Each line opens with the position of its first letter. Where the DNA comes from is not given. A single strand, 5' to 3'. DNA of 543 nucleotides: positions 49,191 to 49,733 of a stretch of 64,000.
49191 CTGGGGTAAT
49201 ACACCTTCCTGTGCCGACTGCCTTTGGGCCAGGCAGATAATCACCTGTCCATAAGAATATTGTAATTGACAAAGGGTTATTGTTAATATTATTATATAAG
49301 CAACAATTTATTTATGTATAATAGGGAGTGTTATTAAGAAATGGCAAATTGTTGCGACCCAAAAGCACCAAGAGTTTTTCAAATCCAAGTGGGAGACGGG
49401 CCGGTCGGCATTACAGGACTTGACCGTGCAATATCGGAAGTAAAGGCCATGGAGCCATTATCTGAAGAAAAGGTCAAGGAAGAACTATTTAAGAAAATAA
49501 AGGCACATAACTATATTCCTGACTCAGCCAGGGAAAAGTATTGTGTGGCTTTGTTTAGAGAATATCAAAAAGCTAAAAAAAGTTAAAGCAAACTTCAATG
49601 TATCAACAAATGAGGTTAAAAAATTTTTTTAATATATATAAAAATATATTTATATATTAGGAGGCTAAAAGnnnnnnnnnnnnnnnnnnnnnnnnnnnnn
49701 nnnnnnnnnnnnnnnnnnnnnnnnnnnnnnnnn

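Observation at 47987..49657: Three 9-6-9 AT palindromes link the TGA-permease, radical-SAM gene, Cys-Cys protein and acr3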

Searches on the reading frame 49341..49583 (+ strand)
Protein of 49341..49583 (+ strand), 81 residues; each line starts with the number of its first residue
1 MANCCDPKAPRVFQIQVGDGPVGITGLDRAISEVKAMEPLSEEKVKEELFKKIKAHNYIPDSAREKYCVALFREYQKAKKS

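Call 9: search_protein_families(library=pfam, proteins=[window:49341-49583:+], max_evalue=0.01)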
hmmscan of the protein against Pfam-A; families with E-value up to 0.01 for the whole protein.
window:49341-49583:+ (81 aa): 0 families

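Call 10: search_protein_families(library=ncbifam, proteins=[window:49341-49583:+], max_evalue=0.01)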
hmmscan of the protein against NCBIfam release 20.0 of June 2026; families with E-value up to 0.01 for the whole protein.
window:49341-49583:+ (81 aa): 0 families

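Call 12: find_homologous_proteins(query=window:49341-49583:+, max_evalue=0.001)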
Query window:49341-49583:+ (81 aa): 3 proteins with E <= 0.001 among 5 candidates.
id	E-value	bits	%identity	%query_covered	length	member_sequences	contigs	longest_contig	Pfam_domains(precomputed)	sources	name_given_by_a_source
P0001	4.6e-47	175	100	100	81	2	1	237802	-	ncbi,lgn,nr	ncbi:MAG: hypothetical protein FH756_07810 [Firmicutes bacterium]|nr:hypothetical protein [Bacillota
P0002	6.8e-37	142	84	100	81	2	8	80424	-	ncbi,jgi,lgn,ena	jgi:hypothetical protein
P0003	1.1e-34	135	79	100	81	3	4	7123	-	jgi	-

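Call 14: find_encoding_contigs(protein=P0002, flank=10000, max_places=6)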
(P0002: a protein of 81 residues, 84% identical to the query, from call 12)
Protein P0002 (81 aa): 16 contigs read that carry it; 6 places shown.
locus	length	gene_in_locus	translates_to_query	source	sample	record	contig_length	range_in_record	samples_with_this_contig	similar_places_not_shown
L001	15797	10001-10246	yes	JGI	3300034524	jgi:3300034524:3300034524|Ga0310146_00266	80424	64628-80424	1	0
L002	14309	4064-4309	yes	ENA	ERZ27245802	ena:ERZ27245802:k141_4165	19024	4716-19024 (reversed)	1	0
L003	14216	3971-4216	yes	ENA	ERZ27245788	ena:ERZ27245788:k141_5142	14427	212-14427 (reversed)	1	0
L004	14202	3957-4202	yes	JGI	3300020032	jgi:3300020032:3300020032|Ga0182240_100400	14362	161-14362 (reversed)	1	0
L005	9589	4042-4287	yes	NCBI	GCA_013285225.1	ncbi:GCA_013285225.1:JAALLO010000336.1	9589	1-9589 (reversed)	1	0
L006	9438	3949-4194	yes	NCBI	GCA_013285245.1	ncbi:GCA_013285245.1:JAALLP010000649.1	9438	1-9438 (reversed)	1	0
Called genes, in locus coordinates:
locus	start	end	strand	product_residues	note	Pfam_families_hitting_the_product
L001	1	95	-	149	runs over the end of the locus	PF02679:ComA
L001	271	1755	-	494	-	PF00239:Resolvase, PF07508:Recombinase, PF13408:Zn_ribbon_recom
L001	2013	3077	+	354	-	PF00989:PAS (weak), PF13487:HD_5, PF01966:HD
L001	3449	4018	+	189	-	PF01966:HD, PF08668:HDOD (weak), PF13487:HD_5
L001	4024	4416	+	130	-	PF01584:CheW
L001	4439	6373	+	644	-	PF02743:dCache_1, PF00672:HAMP, PF00015:MCPsignal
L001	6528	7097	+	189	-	PF04542:Sigma70_r2 (weak)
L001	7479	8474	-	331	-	PF00056:Ldh_1_N, PF02866:Ldh_1_C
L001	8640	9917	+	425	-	PF04055:Radical_SAM, PF13186:SPASM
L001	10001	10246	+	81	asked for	-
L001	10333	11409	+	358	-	PF13593:SBF_like, PF01758:SBF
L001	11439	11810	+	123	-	PF12840:HTH_20 (weak), PF01022:HTH_5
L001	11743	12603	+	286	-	PF00149:Metallophos, PF12850:Metallophos_2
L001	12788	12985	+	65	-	PF12728:HTH_17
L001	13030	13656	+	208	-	PF13489:Methyltransf_23, PF13847:Methyltransf_31 (faint), PF08241:Methyltransf_11 (faint), PF08242:Methyltransf_12 (weak)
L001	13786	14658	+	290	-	PF03747:ADP_ribosyl_GH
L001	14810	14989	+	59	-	-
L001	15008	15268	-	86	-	PF02679:ComA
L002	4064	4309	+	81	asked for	-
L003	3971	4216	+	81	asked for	-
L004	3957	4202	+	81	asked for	-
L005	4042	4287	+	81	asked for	-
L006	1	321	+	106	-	?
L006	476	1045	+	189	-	PF04542:Sigma70_r2 (weak)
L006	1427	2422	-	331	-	PF00056:Ldh_1_N, PF02866:Ldh_1_C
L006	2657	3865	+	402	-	PF04055:Radical_SAM, PF13186:SPASM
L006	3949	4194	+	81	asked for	-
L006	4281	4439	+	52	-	-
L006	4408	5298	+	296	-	PF01758:SBF, PF13593:SBF_like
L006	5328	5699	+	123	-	PF12840:HTH_20 (weak), PF01022:HTH_5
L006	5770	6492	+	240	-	PF00149:Metallophos, PF12850:Metallophos_2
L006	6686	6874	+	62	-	PF12728:HTH_17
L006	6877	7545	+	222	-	PF13489:Methyltransf_23, PF13847:Methyltransf_31 (faint), PF08241:Methyltransf_11 (faint), PF08242:Methyltransf_12 (weak)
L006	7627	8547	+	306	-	PF03747:ADP_ribosyl_GH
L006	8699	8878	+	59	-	-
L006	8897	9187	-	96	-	PF02679:ComA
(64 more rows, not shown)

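Call 15: find_encoding_contigs(protein=P0003, flank=10000, max_places=4)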
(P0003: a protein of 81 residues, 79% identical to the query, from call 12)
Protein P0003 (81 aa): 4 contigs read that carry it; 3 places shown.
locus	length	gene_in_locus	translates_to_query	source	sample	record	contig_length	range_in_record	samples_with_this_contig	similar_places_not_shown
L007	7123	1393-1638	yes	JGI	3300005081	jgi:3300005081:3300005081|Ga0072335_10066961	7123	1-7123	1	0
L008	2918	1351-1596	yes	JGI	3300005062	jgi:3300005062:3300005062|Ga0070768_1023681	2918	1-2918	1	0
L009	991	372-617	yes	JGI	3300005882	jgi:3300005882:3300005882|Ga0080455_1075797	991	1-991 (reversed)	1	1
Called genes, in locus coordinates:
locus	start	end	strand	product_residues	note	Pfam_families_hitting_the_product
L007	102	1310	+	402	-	PF04055:Radical_SAM, PF13186:SPASM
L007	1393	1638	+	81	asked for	-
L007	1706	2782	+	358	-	PF13593:SBF_like, PF01758:SBF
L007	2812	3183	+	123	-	PF12840:HTH_20 (weak), PF01022:HTH_5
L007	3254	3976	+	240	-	PF00149:Metallophos, PF12850:Metallophos_2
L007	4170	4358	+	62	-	PF12728:HTH_17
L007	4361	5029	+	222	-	PF13489:Methyltransf_23, PF13847:Methyltransf_31 (faint), PF08241:Methyltransf_11 (faint), PF08242:Methyltransf_12 (weak)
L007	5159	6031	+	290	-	PF03747:ADP_ribosyl_GH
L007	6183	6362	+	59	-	-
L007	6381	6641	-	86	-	PF02679:ComA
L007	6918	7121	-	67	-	?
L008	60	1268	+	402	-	PF04055:Radical_SAM, PF13186:SPASM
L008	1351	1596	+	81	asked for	-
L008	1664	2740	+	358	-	PF13593:SBF_like, PF01758:SBF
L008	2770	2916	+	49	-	?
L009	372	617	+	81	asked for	-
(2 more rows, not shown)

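Call 27: search_protein_representatives(alignment_id=A1)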
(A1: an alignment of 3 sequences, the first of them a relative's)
Query: 3 sequences, 81 profile positions. Proteins with E-value up to 0.001 (for the whole library): 356; up to 1e-10: 17; up to 1e-30: 0. The best 150 are listed.
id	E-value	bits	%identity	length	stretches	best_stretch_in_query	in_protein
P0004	1.5e-24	101.8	-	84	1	1-77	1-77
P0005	2.0e-18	82.2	-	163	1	12-76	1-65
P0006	1.1e-16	76.6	-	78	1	4-75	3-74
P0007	4.0e-16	74.8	-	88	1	1-76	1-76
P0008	3.6e-15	71.7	-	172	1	1-76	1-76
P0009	1.9e-13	66.2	-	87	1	1-77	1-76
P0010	5.7e-13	64.7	-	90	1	1-76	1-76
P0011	1.6e-12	63.3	-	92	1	4-77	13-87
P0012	2.2e-12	62.8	-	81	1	4-77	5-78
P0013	3.4e-12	62.2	-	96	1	3-79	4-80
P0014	4.9e-12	61.7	-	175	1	1-77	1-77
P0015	6.0e-12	61.4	-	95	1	3-77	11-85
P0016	1.0e-11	60.7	-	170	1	1-77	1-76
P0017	1.1e-11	60.6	-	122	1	3-77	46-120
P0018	1.4e-11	60.2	-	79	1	1-76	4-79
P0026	3.1e-10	55.9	-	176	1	1-76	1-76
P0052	1.7e-08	50.3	-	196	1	3-76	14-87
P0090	1.5e-07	47.3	-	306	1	5-77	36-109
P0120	8.6e-07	44.9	-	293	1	1-77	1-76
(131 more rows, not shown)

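Call 29: search_protein_families(library=pfam, proteins=[P0004, P0005, P0008, P0014, P0016, P0026, P0052, P0090, P0120, P0017], max_evalue=0.01)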
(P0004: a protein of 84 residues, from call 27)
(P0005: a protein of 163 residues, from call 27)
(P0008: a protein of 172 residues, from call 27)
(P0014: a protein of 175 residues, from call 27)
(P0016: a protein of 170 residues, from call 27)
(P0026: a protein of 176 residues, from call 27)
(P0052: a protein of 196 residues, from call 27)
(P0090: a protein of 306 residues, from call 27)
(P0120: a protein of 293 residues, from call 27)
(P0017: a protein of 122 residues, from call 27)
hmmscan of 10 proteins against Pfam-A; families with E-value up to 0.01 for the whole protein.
P0004 (84 aa): 0 families

P0005 (163 aa): 1 family
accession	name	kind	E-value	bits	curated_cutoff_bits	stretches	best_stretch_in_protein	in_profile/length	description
PF13192.12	Thioredoxin_3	-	1e-22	80.4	24.8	1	87-161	2-76/76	Thioredoxin domain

P0008 (172 aa): 1 family
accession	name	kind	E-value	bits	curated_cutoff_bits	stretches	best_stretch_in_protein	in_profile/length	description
PF13192.12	Thioredoxin_3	-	2.2e-27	95.4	24.8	1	94-169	1-76/76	Thioredoxin domain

P0014 (175 aa): 1 family
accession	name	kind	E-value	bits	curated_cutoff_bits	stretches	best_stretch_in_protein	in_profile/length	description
PF13192.12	Thioredoxin_3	-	1.8e-12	47.6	24.8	1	99-171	3-75/76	Thioredoxin domain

P0016 (170 aa): 1 family
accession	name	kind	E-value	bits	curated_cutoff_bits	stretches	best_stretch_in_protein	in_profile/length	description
PF13192.12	Thioredoxin_3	-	5.2e-22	78.1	24.8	1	93-167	2-76/76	Thioredoxin domain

P0026 (176 aa): 1 family
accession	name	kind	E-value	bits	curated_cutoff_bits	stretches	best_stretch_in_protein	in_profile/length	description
PF13192.12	Thioredoxin_3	-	1.4e-28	99.2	24.8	1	98-173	1-76/76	Thioredoxin domain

P0052 (196 aa): 1 family
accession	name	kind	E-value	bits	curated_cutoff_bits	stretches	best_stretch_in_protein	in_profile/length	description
PF13192.12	Thioredoxin_3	-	2.1e-24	85.7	24.8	1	103-175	3-75/76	Thioredoxin domain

P0090 (306 aa): 2 families
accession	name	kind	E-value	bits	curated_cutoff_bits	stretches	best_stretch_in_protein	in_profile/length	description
PF07883.17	Cupin_2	-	3.5e-06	27.1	27.2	1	161-211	2-52/70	Cupin domain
PF20121.4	DUF6511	-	0.00018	22.3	28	1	104-139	12-47/69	Family of unknown function (DUF6511)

P0120 (293 aa): 2 families
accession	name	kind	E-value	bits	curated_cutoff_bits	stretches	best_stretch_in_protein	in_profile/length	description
PF10865.14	DUF2703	-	3.7e-36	124.3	23.6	1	121-235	2-120/120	Domain of unknown function (DUF2703)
PF14295.12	PAN_4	-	3.9e-05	24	27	1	187-226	4-44/51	PAN domain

P0017 (122 aa): 0 families

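Call 82: predict_structure(alignment_id=A4)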
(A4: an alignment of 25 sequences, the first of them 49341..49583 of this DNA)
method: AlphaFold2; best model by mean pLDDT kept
length: 81 residues; sequences in the alignment: 25
mean_pLDDT: 87.1   pTM: 0.71
mean pLDDT of the five models: 87.1, 86.4, 85.8, 84.7, 82.0
residues with pLDDT >= 90: 52; 70-90: 20; 50-70: 7; < 50: 2
segments of 3 or more residues with pLDDT < 50: none
pLDDT, mean of each block of 10 residues (from residue 1): 59 88 91 92 94 90 92 91 72
secondary structure, 60 per line:
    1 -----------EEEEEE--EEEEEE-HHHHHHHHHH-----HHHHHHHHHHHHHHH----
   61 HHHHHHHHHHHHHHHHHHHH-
elements in order: E12-17 E20-25 H27-36 H42-56 H61-80

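Call 85: fold_search(model_id=the predicted structure, library=pdb)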
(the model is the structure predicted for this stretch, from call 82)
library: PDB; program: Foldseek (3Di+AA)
matches with E <= 10: 110; with E <= 0.001: 0
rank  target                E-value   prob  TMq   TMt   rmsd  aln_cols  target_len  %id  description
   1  9fhl_d                9.4e-01  0.12  0.30  0.33   9.8        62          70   14  High-resolution cryo-EM structure of Saccharolobus solfataricus 30S ribosomal subunit bound to mRNA and initiator tRNA (released 2025-01-15)
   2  3rkl_A                1.0e+00  0.08  0.24  0.24  10.0        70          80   14  The crystal structure of A81 from Sulfolobus Turreted Icosahedral Virus (released 2012-05-09)
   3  2m8t_MODEL_1_A        1.3e+00  0.09  0.33  0.26  12.4       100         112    8  Solution NMR structure of the V209M variant of the human prion protein (residues 90-231) (released 2013-09-11)
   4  2ptf_A                1.6e+00  0.06  0.27  0.15  12.2        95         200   14  Crystal structure of protein MTH_863 from Methanobacterium thermoautotrophicum bound to FMN (released 2007-05-15)
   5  3ia3_A                2.0e+00  0.14  0.36  0.34   6.0        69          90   13  A cis-proline in alpha-hemoglobin stabilizing Protein directs the structural reorganization of alpha-hemoglobin (released 2009-07-28)
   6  4l8j                  2.1e+00  0.04  0.24  0.08  17.1        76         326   13  Crystal structure of a Putative efflux transporter (BACEGG_01895) from Bacteroides eggerthii DSM 20697 at 2.06 A resolut (released 2013-07-03)
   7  1cf7_B                2.2e+00  0.25  0.45  0.44   3.1        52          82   15  STRUCTURAL BASIS OF DNA RECOGNITION BY THE HETERODIMERIC CELL CYCLE TRANSCRIPTION FACTOR E2F-DP (released 1999-04-02)
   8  2mmv_MODEL_1_A        2.6e+00  0.04  0.24  0.23  11.6        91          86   11  ZapA mutant dimer from Geobacillus stearothermophilus (released 2015-06-17)
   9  7vdv_X                2.6e+00  0.04  0.27  0.09  41.4        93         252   15  The overall structure of human chromatin remodeling PBAF-nucleosome complex (released 2022-05-18)
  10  1z8u_A                2.7e+00  0.11  0.34  0.31   5.7        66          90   12  Crystal structure of oxidized alpha hemoglobin bound to AHSP (released 2005-06-14)
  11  2x48_A                2.9e+00  0.08  0.26  0.37   9.2        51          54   16  ORF 55 from Sulfolobus islandicus rudivirus 1 (released 2010-07-21)
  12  5dcm_A                2.9e+00  0.08  0.33  0.29   8.4        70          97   18  Structure of a lantibiotic response regulator: C-terminal domain of the nisin resistance regulator NsrR (released 2016-07-06)
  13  6lct_B                2.9e+00  0.04  0.26  0.16  11.3        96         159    8  Crystal structure of catalytic inactive chloroplast resolvase NtMOC1 in complex with Holliday junction (released 2020-04-08)
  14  3tdu_D                3.1e+00  0.11  0.34  0.36   4.2        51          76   14  N-terminal acetylation acts as an avidity enhancer within an interconnected multiprotein complex: Structure of a human (released 2011-10-12)
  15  9pb6_A                3.1e+00  0.09  0.35  0.05   4.0        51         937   20  Avian TRPM8 (Parus major) menthol bound structure resolved in cell vesicles using cryo-EM (released 2026-04-08)
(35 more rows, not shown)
